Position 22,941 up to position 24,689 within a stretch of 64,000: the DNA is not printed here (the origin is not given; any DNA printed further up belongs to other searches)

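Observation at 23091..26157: Split glutamate-synthase trio in MgsA-MgsB-MgsC order, co-regulated with a GmaS-like ligase and an FAD amine oxidase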

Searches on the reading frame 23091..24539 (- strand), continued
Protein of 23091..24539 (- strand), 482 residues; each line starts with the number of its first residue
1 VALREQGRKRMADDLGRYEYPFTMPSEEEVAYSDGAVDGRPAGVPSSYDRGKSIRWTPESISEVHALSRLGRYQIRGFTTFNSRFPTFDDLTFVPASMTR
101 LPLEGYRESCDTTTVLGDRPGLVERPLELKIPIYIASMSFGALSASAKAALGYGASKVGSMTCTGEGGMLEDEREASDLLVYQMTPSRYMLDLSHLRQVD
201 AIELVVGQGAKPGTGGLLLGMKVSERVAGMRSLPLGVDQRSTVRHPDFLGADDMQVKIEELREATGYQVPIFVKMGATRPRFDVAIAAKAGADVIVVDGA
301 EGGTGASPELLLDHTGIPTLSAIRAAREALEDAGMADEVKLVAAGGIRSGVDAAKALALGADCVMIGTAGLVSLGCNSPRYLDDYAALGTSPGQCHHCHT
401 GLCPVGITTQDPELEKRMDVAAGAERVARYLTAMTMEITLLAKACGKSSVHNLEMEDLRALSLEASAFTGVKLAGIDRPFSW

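Call 56: search_protein_families(library=pfam, proteins=[L033:3428-5302:+, L033:5315-6517:+, L033:6625-7329:+, L033:7351-8238:+, L033:105-1235:+, L033:12940-13566:+, L033:14389-16332:-, L033:16444-17895:-, L033:17787-18788:-, L033:19421-20962:-], max_evalue=0.001)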
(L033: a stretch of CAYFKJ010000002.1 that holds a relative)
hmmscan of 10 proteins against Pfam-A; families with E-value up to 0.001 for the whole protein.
L033:3428-5302:+ (624 aa): 6 families
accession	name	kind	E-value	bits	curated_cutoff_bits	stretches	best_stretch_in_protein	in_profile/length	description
PF02653.21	BPD_transp_2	-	7.2e-32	111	26.8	1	51-300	5-246/269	Branched-chain amino acid transport system / permease component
PF00005.33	ABC_tran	-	1.9e-30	106.7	25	1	399-546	1-136/137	ABC transporter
PF12399.14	BCA_ABC_TP_C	-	2.1e-08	34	25.5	1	596-620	1-25/27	Branched-chain amino acid ATP-binding cassette transporter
PF13304.12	AAA_21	-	3.3e-05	24.6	27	0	411-429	1-19/304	AAA domain, putative AbiEii toxin, Type IV TA system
PF13476.12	AAA_23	-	6.8e-05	24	27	1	410-469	20-77/201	AAA domain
PF03193.22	RsgA_GTPase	-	0.00073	19.8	30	0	397-448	95-145/174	RsgA GTPase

L033:5315-6517:+ (400 aa): 3 families
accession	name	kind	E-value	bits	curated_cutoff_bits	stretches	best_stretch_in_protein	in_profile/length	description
PF13458.12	Peripla_BP_6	-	2.4e-50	172.6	31.7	1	40-380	4-342/343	Periplasmic binding protein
PF13433.12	Peripla_BP_5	-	2.5e-19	70.1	27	2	179-378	137-337/363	Periplasmic binding protein domain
PF01094.35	ANF_receptor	-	1.3e-06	28.2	25.4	1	61-363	6-327/353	Receptor family ligand binding region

L033:6625-7329:+ (234 aa): 6 families
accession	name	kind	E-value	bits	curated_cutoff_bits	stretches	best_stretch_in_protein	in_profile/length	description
PF00005.33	ABC_tran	-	3.9e-31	108.9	25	1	17-161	1-136/137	ABC transporter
PF13304.12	AAA_21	-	3.8e-10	40.8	27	1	126-188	230-295/304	AAA domain, putative AbiEii toxin, Type IV TA system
PF02463.25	SMC_N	-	0.00017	21.5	40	0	28-180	25-187/220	RecF/RecN/SMC N terminal domain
PF13514.12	AAA_27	-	0.00027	21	22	1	10-50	10-49/206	AAA domain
PF13476.12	AAA_23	-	0.00028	22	27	1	19-47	12-39/201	AAA domain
PF13555.12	AAA_29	-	0.00035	20.7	27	1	19-64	14-58/61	P-loop containing region of AAA domain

L033:7351-8238:+ (295 aa): 1 family
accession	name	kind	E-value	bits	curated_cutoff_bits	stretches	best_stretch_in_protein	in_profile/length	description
PF02653.21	BPD_transp_2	-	5.7e-40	137.6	26.8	1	8-266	2-259/269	Branched-chain amino acid transport system / permease component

L033:105-1235:+ (376 aa): 2 families
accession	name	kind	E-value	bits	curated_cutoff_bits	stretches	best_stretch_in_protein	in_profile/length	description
PF02492.25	cobW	-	6.4e-49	166.4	20.7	1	6-190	2-179/180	CobW/HypB/UreG, nucleotide-binding domain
PF07683.19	CobW_C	-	4.1e-21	75.1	22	1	267-359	1-91/94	Cobalamin synthesis protein cobW C-terminal domain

L033:12940-13566:+ (208 aa): 4 families
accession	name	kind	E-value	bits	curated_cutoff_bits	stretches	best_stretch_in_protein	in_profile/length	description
PF13409.12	GST_N_2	-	3e-18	66.6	25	1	8-74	1-69/70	Glutathione S-transferase, N-terminal domain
PF13417.12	GST_N_3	-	7.8e-17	61.8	22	1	3-78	1-73/75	Glutathione S-transferase, N-terminal domain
PF02798.26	GST_N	-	4.2e-10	40.3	20.9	1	1-73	3-75/76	Glutathione S-transferase, N-terminal domain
PF13410.11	GST_C_2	-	7.8e-05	23.1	24.9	1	125-187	4-69/69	Glutathione S-transferase, C-terminal domain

L033:14389-16332:- (647 aa): 7 families
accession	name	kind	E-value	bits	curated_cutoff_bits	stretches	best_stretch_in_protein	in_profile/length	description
PF13426.13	PAS_9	-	2.8e-21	76.2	27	2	170-270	2-102/103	PAS domain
PF02518.31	HATPase_c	-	8.5e-21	74.9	26.4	1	521-641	2-109/111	Histidine kinase-, DNA gyrase B-, and HSP90-like ATPase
PF08447.18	PAS_3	-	1.2e-17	64.4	25.6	1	306-386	2-83/89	PAS fold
PF00989.32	PAS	-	4e-16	59.5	22.6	2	160-269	2-113/113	PAS fold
PF13188.13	PAS_8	-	1.2e-15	57.2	21.8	2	159-204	1-47/65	PAS domain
PF00512.31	HisKA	-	5.8e-09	36.3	26.9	1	413-476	2-63/66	His Kinase A (phospho-acceptor) domain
PF08448.16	PAS_4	-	6.5e-09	36.4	23.1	0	169-272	5-108/110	PAS fold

L033:16444-17895:- (483 aa): 10 families
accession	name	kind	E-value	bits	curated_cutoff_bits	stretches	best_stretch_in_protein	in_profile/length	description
PF01266.30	DAO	-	7.2e-57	193.9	27.9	1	80-432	1-351/353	FAD dependent oxidoreductase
PF13738.12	Pyr_redox_3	-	5e-08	33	30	1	240-293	84-137/305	Pyridine nucleotide-disulphide oxidoreductase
PF13450.12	NAD_binding_8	-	1.6e-07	31.9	21.9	1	83-135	1-52/68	NAD(P)-binding Rossmann-like domain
PF01494.25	FAD_binding_3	-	4.1e-06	26.7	22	1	79-113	2-36/349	FAD binding domain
PF07992.20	Pyr_redox_2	-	1e-05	25.6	26.1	1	79-111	1-33/291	Pyridine nucleotide-disulphide oxidoreductase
PF01946.23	Thi4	-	1.8e-05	24.5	26.2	1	78-124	17-63/235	Thi4 family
PF03486.20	HI0933_like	-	5.4e-05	23.2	50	0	80-110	2-32/244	HI0933-like protein Rossmann domain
PF00890.30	FAD_binding_2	-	6.3e-05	22.8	20.4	1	80-124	1-45/414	FAD binding domain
PF01593.30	Amino_oxidase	-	8.4e-05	22.5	19.8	0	243-294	210-260/443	Flavin containing amine oxidoreductase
PF12831.13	FAD_oxidored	-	0.00023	21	27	1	80-122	1-43/416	FAD dependent oxidoreductase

L033:17787-18788:- (333 aa): 0 families

L033:19421-20962:- (513 aa): 5 families
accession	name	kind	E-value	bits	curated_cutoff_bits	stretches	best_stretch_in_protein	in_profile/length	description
PF00890.30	FAD_binding_2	-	8.4e-48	164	20.4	1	25-490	1-410/414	FAD binding domain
PF01266.30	DAO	-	2e-09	37.9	27.9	1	25-233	1-205/353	FAD dependent oxidoreductase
PF03486.20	HI0933_like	-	1.8e-08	34.6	50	0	25-55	2-32/244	HI0933-like protein Rossmann domain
PF12831.13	FAD_oxidored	-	6.8e-08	32.6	27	1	25-64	1-38/416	FAD dependent oxidoreductase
PF07992.20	Pyr_redox_2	-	2e-05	24.6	26.1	0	24-57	1-31/291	Pyridine nucleotide-disulphide oxidoreductase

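Call 77: search_protein_families(library=pfam, proteins=[L004:7321-8217:+, L004:8222-8959:+, L004:8968-10296:+, L004:10324-11667:+, L004:11751-13004:+], max_evalue=0.001)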
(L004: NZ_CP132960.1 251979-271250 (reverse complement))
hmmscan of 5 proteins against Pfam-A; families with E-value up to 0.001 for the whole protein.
L004:7321-8217:+ (298 aa): 2 families
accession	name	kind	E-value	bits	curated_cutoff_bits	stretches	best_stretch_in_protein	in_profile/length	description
PF13522.11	GATase_6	-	6e-21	75.3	27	1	140-270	8-130/130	Glutamine amidotransferase domain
PF13537.11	GATase_7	-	2.4e-18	66.8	25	1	149-275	2-122/123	Glutamine amidotransferase domain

L004:8222-8959:+ (245 aa): 1 family
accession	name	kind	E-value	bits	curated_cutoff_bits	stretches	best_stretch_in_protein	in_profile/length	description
PF01493.24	GXGXG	-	5.1e-13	49.4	32.5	1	63-199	29-177/190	GXGXG motif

L004:8968-10296:+ (442 aa): 5 families
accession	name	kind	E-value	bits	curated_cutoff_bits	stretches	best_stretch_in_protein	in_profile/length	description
PF01645.23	Glu_synthase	-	5.5e-84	282.9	20.4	2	76-332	55-312/369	Conserved region in glutamate synthase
PF01070.24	FMN_dh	-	9.5e-14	51.6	24.9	1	218-332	210-310/350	FMN-dependent dehydrogenase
PF00478.31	IMPDH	-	9.2e-10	38.5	25.6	1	240-325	158-237/345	IMP dehydrogenase / GMP reductase domain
PF03060.21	NMO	-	2e-08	34.4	28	1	241-330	149-228/331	Nitronate monooxygenase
PF00977.27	His_biosynth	-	3.3e-05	23.9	23.6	1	293-328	71-106/228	Histidine biosynthesis protein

L004:10324-11667:+ (447 aa): 2 families
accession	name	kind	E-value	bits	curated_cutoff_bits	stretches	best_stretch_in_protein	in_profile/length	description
PF00120.29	Gln-synt_C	-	2.9e-94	316.4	24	1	111-442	3-342/344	Glutamine synthetase, catalytic domain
PF03951.24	Gln-synt_N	-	0.00072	19.6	33.4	0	26-101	2-79/82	Glutamine synthetase, beta-Grasp domain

L004:11751-13004:+ (417 aa): 6 families
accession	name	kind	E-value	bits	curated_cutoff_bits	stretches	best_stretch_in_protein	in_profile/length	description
PF01266.30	DAO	-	8.4e-66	223.3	27.9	1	33-381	1-353/353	FAD dependent oxidoreductase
PF13450.12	NAD_binding_8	-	4.4e-06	27.3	21.9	1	36-76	1-39/68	NAD(P)-binding Rossmann-like domain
PF01494.25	FAD_binding_3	-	7.8e-05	22.5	22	0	32-61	2-30/349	FAD binding domain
PF13738.12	Pyr_redox_3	-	0.00021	21.1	30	0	35-68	1-33/305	Pyridine nucleotide-disulphide oxidoreductase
PF00890.30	FAD_binding_2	-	0.00023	20.9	20.4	0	33-65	1-31/414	FAD binding domain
PF01946.23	Thi4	-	0.00051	19.8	26.2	0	31-65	17-50/235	Thi4 family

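Call 85: search_protein_families(library=pfam, proteins=[L012:2983-4368:+, L018:293-1609:-, L019:5038-5886:-, L019:4084-5019:-, L024:14010-14435:+, L008:2322-3776:+, L026:2244-2924:+, L011:7588-8301:-, L023:1411-1896:-, L006:3530-4750:+], max_evalue=0.0001)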
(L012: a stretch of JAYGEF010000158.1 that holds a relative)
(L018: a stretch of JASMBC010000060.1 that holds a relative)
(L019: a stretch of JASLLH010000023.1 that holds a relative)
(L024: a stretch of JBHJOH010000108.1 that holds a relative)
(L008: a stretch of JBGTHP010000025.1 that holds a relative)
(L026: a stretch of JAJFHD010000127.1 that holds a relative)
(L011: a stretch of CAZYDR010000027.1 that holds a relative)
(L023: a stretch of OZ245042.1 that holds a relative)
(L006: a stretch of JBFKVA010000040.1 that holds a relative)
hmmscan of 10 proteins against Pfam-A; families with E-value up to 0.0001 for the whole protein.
L012:2983-4368:+ (462 aa): 3 families
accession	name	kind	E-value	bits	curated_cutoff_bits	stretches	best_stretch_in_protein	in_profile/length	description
PF00005.33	ABC_tran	-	6e-24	85.6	25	1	157-314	2-137/137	ABC transporter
PF08352.17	oligo_HPY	-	1.1e-19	71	27.1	1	365-429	1-65/65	Oligopeptide/dipeptide transporter, C-terminal region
PF13304.12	AAA_21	-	1e-06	29.5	27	1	282-349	234-303/304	AAA domain, putative AbiEii toxin, Type IV TA system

L018:293-1609:- (439 aa): 3 families
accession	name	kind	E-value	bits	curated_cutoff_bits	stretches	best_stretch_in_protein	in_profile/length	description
PF13458.12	Peripla_BP_6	-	4e-35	122.5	31.7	1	41-357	12-309/343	Periplasmic binding protein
PF01094.35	ANF_receptor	-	7e-08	32.3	25.4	1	55-352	6-299/353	Receptor family ligand binding region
PF13433.12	Peripla_BP_5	-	1.5e-06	28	27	0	48-105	17-73/363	Periplasmic binding protein domain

L019:5038-5886:- (283 aa): 1 family
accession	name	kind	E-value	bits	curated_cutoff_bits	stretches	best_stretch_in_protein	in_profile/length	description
PF02653.21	BPD_transp_2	-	1.3e-36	126.6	26.8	1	5-270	2-269/269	Branched-chain amino acid transport system / permease component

L019:4084-5019:- (312 aa): 1 family
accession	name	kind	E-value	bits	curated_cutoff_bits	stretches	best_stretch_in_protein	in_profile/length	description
PF02653.21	BPD_transp_2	-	8e-38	130.5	26.8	1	25-285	2-268/269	Branched-chain amino acid transport system / permease component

L024:14010-14435:+ (142 aa): 0 families

L008:2322-3776:+ (485 aa): 1 family
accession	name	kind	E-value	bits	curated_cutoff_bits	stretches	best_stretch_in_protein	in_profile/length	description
PF00171.27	Aldedh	-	1.9e-140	468.9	23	1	25-476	6-460/461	Aldehyde dehydrogenase family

L026:2244-2924:+ (227 aa): 0 families

L011:7588-8301:- (238 aa): 2 families
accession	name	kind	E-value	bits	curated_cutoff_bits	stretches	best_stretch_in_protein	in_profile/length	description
PF13561.12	adh_short_C2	-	8.3e-55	186.4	27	1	56-234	56-234/236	Enoyl-(Acyl carrier protein) reductase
PF00106.31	adh_short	-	1.8e-45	155.3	26.6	1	54-184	60-189/195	short chain dehydrogenase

L023:1411-1896:- (162 aa): 0 families

L006:3530-4750:+ (407 aa): 1 family
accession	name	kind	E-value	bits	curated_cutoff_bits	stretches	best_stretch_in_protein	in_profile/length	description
PF00067.27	p450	-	6.7e-18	65.1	22.8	2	283-374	329-429/462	Cytochrome P450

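Call 87: search_protein_families(library=ncbifam, proteins=[L033:16444-17895:-, L033:17799-19337:+, L033:19421-20962:-, L002:13083-13934:-, L033:5315-6517:+], max_evalue=1e-10)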
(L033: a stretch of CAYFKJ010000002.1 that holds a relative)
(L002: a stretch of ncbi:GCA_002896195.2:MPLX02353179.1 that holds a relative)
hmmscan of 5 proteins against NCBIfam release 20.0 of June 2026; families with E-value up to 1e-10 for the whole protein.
L033:16444-17895:- (483 aa): 10 families
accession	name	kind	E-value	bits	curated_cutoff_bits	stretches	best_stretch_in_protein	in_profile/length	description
NF050086.1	pipecolate_AmaA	exception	5.3e-47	160.4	600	1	62-433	7-378/425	L-pipecolate oxidase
TIGR03329.1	Phn_aa_oxid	hypoth_equivalog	1.6e-30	106.3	632.8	1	59-431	1-386/460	putative aminophosphonate oxidoreductase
TIGR02352.1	thiamin_ThiO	equivalog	8.9e-17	61.2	250.8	1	82-434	2-346/351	glycine oxidase ThiO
TIGR03197.1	MnmC_Cterm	equivalog_domain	1.1e-15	57.6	174.2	1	81-298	2-208/400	FAD-dependent 5-carboxymethylaminomethyl-2-thiouridine(34) oxidoreductase MnmC1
NF002480.1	PRK01747.1-1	equivalog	2.1e-14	52.9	540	1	72-298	242-457/645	bifunctional tRNA (5-methylaminomethyl-2-thiouridine)(34)-methyltransferase MnmC2/FAD-dependent 5-carboxymethylaminomethyl-2-thiouridine(34)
TIGR01373.1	soxB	subfamily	1e-12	47.6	529.45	1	71-432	23-379/407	sarcosine oxidase subunit beta family protein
NF008425.0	PRK11259.1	equivalog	3.2e-12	46.1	257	0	77-116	3-42/377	N-methyl-L-tryptophan oxidase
TIGR03364.1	HpnW_proposed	hypoth_equivalog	7.7e-12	45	285.1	1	79-289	1-194/365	TIGR03364 family FAD-dependent oxidoreductase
TIGR02032.1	GG-red-SF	subfamily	3e-11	43.5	158.8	0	79-128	1-48/297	geranylgeranyl reductase family protein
NF001933.0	PRK00711.1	subfamily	6.1e-11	42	383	0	82-134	4-57/429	D-amino acid dehydrogenase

L033:17799-19337:+ (513 aa): 40 families (the best 25 are shown)
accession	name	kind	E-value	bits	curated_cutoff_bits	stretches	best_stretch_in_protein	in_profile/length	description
NF010000.0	PRK13473.1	subfamily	3.5e-126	421.6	615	1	51-512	6-471/475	aminobutyraldehyde dehydrogenase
NF045735.1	PaDhStyDPseudo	equivalog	7.4e-117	390.9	850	1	52-511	7-479/483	phenylacetaldehyde dehydrogenase StyD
TIGR01804.1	BADH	equivalog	1.4e-111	373.3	668.6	1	58-508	10-466/467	betaine-aldehyde dehydrogenase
TIGR01780.1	SSADH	subfamily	1.6e-104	350.3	646.35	1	65-508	1-447/448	succinate-semialdehyde dehydrogenase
NF009725.0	PRK13252.1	equivalog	1.4e-102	343.7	593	1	51-511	10-477/488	betaine-aldehyde dehydrogenase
TIGR02299.1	HpaE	equivalog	2.2e-100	336.6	638.35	1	51-511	4-474/488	5-carboxymethyl-2-hydroxymuconate semialdehyde dehydrogenase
TIGR03374.1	ABALDH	equivalog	2.3e-99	333.4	909.3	1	50-512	4-470/472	aminobutyraldehyde dehydrogenase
NF006916.0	PRK09407.1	equivalog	3e-98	329.7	521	1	53-511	26-490/526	succinic semialdehyde dehydrogenase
NF045736.1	PaDhStyDRhodo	equivalog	9.1e-98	327.8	800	1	50-511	5-475/479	phenylacetaldehyde dehydrogenase StyD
NF040648.1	lactal_redase_Meth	equivalog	9.2e-98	328.2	650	1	50-512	1-461/463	lactaldehyde dehydrogenase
TIGR03216.1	OH_muco_semi_DH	equivalog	3e-94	316.3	693.25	1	52-512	5-478/481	2-hydroxymuconic semialdehyde dehydrogenase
TIGR04284.1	aldehy_Rv0768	hypoth_equivalog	4.2e-93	312.9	775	1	51-511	4-476/480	aldehyde dehydrogenase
NF007497.0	PRK10090.1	equivalog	1.1e-92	311.3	500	1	46-511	5-475/480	aldehyde dehydrogenase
NF008415.0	PRK11241.1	equivalog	6.2e-91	305.5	828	1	57-510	22-477/482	NADP-dependent succinate-semialdehyde dehydrogenase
NF050026.1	AcaldDHExaC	equivalog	4.6e-88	296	900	1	59-511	29-491/503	acetaldehyde dehydrogenase ExaC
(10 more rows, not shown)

L033:19421-20962:- (513 aa): 26 families (the best 25 are shown)
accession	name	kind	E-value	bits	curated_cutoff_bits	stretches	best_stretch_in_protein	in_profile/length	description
NF006130.0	PRK08274.1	equivalog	2.7e-178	593.6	369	1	21-510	3-461/467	FAD-dependent tricarballylate dehydrogenase TcuA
TIGR02485.1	CobZ_N-term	equivalog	7e-82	275.5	372.55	1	24-510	2-434/437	FAD-dependent tricarballylate dehydrogenase TcuA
TIGR01813.1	flavo_cyto_c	subfamily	1e-55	189.3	285.45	1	25-505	1-444/444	flavocytochrome c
NF005510.0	PRK07121.1-3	subfamily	2.1e-46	158.7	481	1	168-509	174-488/492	FAD-binding protein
NF005064.0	PRK06481.1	equivalog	1e-45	156.4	542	1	21-511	59-503/506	flavocytochrome c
NF009478.0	PRK12844.1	equivalog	3.6e-41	141.1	789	1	172-509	208-550/559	3-ketosteroid-delta-1-dehydrogenase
NF053717.1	VnlPnlRedVprA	equivalog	9.3e-40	136.9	600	1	20-506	3-477/481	vinyl phenol reductase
NF005882.1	PRK07843.1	equivalog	2.7e-39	135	788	1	169-504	197-544/547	3-oxosteroid 1-dehydrogenase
NF005511.0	PRK07121.1-4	equivalog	1.6e-37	129.1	466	1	221-509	265-541/553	FAD-binding protein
NF004789.0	PRK06134.1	subfamily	4.8e-36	124.5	747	1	170-510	213-570/581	FAD-dependent oxidoreductase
NF009479.0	PRK12845.1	equivalog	3.1e-33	115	793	1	168-509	213-565/566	3-ketosteroid-delta-1-dehydrogenase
NF005509.0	PRK07121.1-2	subfamily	4.9e-32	111.2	630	1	179-510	208-524/527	FAD-binding protein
NF009477.0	PRK12843.1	equivalog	2.4e-31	108.8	758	1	173-508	220-569/578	FAD-dependent oxidoreductase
NF009473.0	PRK12835.1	subfamily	3.3e-31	108.4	837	1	172-357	211-393/585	FAD-binding protein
NF005508.0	PRK07121.1-1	equivalog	1.7e-30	106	537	1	170-510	172-493/497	FAD-binding protein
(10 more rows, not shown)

L002:13083-13934:- (283 aa): 1 family
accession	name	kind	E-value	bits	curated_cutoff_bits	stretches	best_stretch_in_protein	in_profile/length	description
NF008471.0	PRK11366.1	equivalog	1.2e-68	231.3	266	1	30-275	4-247/254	gamma-glutamyl-gamma-aminobutyrate hydrolase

L033:5315-6517:+ (400 aa): 3 families
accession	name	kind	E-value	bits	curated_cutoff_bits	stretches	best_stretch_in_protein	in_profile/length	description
NF011933.0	PRK15404.1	subfamily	1.3e-26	93.5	477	1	24-366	13-349/370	high-affinity branched-chain amino acid ABC transporter substrate-binding protein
TIGR03407.1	urea_ABC_UrtA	exception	1.5e-16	60.2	492.75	0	196-377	154-339/361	urea ABC transporter substrate-binding protein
TIGR03669.1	urea_ABC_arch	equivalog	1.2e-14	54.1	494.8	1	40-378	3-337/375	urea ABC transporter substrate-binding protein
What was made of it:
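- Shell-less loci have an aminobutyraldehyde-dehydrogenase-like Aldedh (call 87).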
